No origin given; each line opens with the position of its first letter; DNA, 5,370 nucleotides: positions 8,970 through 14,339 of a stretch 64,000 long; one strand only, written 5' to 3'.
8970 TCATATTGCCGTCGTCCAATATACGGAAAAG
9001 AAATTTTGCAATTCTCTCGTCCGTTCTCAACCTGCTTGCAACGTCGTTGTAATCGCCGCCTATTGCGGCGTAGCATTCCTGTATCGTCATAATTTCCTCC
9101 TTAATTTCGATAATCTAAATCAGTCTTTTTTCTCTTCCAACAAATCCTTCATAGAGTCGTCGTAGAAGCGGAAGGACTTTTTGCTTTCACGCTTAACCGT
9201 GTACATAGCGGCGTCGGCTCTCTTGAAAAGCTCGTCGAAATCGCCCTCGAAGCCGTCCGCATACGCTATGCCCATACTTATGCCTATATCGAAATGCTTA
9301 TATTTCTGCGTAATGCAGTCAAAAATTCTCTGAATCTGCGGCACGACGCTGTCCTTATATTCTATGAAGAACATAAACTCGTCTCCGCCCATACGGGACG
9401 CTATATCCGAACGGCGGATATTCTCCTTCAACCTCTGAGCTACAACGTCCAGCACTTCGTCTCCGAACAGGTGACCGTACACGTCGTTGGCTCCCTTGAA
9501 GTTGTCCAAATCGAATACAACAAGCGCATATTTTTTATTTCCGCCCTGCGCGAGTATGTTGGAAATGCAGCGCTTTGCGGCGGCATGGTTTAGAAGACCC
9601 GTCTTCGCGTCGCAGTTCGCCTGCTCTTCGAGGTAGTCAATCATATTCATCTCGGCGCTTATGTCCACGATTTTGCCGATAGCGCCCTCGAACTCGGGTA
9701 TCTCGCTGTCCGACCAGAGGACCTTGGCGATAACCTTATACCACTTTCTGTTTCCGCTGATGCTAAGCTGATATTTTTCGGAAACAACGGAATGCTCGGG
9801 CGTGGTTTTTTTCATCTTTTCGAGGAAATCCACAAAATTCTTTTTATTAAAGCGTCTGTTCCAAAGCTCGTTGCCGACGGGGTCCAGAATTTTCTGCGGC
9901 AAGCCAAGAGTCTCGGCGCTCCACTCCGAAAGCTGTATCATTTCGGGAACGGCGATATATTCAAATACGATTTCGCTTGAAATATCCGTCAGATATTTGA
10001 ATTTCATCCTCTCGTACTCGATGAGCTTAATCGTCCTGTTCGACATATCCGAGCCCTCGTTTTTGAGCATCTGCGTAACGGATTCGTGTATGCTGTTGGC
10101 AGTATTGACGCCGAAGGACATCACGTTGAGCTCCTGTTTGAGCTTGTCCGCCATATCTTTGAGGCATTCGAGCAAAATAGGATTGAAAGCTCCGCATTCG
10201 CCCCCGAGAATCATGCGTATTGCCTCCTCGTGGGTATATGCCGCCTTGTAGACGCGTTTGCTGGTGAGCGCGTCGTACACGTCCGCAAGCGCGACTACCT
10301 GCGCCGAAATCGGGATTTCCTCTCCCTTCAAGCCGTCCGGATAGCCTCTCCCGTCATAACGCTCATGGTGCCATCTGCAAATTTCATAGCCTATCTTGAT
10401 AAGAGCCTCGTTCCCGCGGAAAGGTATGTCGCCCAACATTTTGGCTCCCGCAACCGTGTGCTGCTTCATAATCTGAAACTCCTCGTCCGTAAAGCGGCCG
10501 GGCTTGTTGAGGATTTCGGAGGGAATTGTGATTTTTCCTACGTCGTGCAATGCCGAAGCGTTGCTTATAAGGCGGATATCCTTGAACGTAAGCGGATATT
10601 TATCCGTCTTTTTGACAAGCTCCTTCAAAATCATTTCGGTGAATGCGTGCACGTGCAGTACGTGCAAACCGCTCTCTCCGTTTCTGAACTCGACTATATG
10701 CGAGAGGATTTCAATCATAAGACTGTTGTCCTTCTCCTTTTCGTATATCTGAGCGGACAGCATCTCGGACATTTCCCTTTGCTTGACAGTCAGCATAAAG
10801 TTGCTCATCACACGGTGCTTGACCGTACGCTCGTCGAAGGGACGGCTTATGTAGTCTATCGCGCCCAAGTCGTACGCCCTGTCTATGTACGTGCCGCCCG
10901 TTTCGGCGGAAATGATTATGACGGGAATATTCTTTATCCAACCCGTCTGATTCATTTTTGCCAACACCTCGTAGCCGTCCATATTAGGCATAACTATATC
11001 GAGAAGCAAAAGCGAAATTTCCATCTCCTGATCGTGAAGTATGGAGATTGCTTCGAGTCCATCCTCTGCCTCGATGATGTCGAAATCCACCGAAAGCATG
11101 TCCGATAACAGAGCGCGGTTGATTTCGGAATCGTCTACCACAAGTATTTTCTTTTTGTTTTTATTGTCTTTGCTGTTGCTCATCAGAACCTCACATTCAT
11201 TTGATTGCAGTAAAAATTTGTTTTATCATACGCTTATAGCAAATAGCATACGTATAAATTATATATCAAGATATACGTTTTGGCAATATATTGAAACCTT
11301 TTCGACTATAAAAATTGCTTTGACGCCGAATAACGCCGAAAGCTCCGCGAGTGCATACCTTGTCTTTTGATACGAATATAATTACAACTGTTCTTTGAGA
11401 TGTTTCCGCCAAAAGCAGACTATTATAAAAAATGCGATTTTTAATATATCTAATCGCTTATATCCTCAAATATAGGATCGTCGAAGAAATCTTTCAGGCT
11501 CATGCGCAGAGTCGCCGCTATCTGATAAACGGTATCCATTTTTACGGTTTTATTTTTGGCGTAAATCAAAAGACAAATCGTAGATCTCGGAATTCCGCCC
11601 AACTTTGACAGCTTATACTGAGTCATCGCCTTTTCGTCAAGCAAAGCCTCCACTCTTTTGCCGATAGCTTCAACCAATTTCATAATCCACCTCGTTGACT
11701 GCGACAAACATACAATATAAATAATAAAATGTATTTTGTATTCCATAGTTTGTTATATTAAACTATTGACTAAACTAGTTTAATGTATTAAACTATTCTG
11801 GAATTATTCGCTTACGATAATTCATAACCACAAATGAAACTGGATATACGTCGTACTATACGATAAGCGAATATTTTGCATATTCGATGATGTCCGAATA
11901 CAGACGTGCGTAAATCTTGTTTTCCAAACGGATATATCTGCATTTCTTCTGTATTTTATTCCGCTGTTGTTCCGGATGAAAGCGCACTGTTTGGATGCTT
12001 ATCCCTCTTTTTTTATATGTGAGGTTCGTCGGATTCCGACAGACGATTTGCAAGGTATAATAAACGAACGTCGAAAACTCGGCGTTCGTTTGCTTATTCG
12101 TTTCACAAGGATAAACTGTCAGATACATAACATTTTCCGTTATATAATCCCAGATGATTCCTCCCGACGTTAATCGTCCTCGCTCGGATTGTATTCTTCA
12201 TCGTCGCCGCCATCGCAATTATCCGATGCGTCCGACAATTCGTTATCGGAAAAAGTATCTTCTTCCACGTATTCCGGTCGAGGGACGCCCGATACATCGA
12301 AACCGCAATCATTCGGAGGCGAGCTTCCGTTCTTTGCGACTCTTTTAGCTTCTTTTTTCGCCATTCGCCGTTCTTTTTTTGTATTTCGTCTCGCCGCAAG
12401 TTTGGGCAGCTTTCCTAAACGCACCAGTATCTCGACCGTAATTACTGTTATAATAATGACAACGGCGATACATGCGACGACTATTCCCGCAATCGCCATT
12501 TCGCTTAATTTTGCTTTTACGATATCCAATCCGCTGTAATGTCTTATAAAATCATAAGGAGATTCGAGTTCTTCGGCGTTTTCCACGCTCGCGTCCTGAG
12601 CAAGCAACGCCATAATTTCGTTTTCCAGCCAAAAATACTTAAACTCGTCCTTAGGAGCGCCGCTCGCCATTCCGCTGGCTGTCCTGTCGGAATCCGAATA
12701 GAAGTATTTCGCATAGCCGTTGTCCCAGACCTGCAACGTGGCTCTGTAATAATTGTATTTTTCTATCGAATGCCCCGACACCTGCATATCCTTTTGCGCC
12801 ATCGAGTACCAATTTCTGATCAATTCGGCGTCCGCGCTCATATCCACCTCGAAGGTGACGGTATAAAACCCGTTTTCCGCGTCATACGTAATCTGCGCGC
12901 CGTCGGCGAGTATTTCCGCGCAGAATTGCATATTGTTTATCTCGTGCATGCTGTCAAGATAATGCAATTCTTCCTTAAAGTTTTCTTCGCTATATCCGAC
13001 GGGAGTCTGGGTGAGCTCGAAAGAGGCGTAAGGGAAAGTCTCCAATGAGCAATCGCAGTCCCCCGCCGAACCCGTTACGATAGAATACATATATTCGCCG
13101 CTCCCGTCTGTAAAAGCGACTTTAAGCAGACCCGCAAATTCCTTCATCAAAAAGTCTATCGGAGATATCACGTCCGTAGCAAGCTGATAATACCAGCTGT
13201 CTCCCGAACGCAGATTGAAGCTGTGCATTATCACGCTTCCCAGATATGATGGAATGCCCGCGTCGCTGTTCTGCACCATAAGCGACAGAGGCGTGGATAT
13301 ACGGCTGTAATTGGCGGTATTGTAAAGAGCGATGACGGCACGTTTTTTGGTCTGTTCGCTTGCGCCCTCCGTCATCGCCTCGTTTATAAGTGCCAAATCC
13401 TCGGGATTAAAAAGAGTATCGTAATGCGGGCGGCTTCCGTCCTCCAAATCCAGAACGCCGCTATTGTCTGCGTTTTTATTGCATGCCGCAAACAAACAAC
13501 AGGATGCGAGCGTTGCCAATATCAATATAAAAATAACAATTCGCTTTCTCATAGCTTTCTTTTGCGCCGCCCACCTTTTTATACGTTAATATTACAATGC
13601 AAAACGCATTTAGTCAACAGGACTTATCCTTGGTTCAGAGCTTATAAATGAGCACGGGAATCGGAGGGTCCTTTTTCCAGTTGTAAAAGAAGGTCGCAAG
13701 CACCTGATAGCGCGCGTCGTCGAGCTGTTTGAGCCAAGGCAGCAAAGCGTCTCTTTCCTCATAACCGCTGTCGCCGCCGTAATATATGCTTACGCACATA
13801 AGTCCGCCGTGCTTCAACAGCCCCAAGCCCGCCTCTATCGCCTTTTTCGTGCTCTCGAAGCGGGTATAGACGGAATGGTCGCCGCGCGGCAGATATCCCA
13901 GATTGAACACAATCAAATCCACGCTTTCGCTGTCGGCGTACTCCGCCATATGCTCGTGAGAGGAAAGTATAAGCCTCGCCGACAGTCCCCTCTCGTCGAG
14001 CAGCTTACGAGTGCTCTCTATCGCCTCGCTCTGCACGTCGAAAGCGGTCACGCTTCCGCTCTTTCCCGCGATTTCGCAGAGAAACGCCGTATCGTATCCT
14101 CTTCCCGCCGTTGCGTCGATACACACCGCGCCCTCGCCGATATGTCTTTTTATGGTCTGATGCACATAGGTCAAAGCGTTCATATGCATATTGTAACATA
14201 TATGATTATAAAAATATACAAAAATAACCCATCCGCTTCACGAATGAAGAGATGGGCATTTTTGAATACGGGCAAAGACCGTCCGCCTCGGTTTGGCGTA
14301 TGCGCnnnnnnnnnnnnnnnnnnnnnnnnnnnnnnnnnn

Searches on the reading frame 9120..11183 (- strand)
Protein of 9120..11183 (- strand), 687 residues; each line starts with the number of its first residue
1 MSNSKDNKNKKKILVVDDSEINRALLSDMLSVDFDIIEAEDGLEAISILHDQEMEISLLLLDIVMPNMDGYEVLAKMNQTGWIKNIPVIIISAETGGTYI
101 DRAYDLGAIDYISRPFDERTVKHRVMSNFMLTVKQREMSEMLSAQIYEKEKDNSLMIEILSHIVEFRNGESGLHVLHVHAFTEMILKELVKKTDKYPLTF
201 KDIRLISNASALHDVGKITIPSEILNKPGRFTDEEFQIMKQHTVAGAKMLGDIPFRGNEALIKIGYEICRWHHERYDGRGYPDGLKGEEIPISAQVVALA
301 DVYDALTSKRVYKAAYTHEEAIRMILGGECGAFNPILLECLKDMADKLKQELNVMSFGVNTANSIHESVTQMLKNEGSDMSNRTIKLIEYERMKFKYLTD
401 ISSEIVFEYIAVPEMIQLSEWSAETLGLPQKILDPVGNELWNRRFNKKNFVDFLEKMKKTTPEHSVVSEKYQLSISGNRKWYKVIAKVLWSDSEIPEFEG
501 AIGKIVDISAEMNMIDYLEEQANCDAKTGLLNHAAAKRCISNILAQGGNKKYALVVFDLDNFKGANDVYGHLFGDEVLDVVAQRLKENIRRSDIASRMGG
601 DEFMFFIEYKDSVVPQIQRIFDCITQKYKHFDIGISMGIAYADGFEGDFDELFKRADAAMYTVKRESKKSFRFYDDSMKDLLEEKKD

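Call 29: search_protein_families(library=pfam, proteins=[window:9120-11183:-], max_evalue=0.001)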
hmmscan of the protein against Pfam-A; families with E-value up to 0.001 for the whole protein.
window:9120-11183:- (687 aa): 4 families
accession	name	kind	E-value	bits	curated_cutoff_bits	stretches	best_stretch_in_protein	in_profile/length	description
PF00990.26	GGDEF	-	6.8e-32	110.9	23.8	1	522-668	1-159/161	Diguanylate cyclase, GGDEF domain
PF13487.12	HD_5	-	3.2e-31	108.8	27.2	1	207-325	43-158/170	HD domain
PF00072.30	Response_reg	-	5.1e-22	78.6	30.2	1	13-125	1-110/111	Response regulator receiver domain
PF01966.28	HD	-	1.7e-17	64.2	22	1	174-305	4-115/116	HD domain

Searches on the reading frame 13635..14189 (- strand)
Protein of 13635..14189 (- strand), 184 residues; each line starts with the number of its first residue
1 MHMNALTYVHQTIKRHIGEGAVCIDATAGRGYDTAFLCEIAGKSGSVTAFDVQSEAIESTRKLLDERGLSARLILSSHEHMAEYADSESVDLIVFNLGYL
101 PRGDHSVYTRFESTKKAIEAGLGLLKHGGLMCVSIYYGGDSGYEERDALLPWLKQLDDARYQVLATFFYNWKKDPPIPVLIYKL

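Call 29: search_protein_families(library=pfam, proteins=[window:13635-14189:-], max_evalue=0.001)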
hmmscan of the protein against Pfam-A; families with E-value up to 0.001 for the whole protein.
window:13635-14189:- (184 aa): 5 families
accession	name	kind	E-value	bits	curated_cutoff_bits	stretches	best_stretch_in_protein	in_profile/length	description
PF06962.18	rRNA_methylase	-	4e-44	150.3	22.7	1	47-181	1-136/137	Putative rRNA methylase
PF13847.12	Methyltransf_31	-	6.1e-09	36.2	27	1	19-137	3-113/145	Methyltransferase domain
PF13649.12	Methyltransf_25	-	1.2e-06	29.6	27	1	25-104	3-81/97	Methyltransferase domain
PF01795.25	Methyltransf_5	-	0.00016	21.7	27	1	17-98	18-101/309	MraW methylase family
PF08241.18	Methyltransf_11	-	0.00024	22.1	21.2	1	25-131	2-93/95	Methyltransferase domain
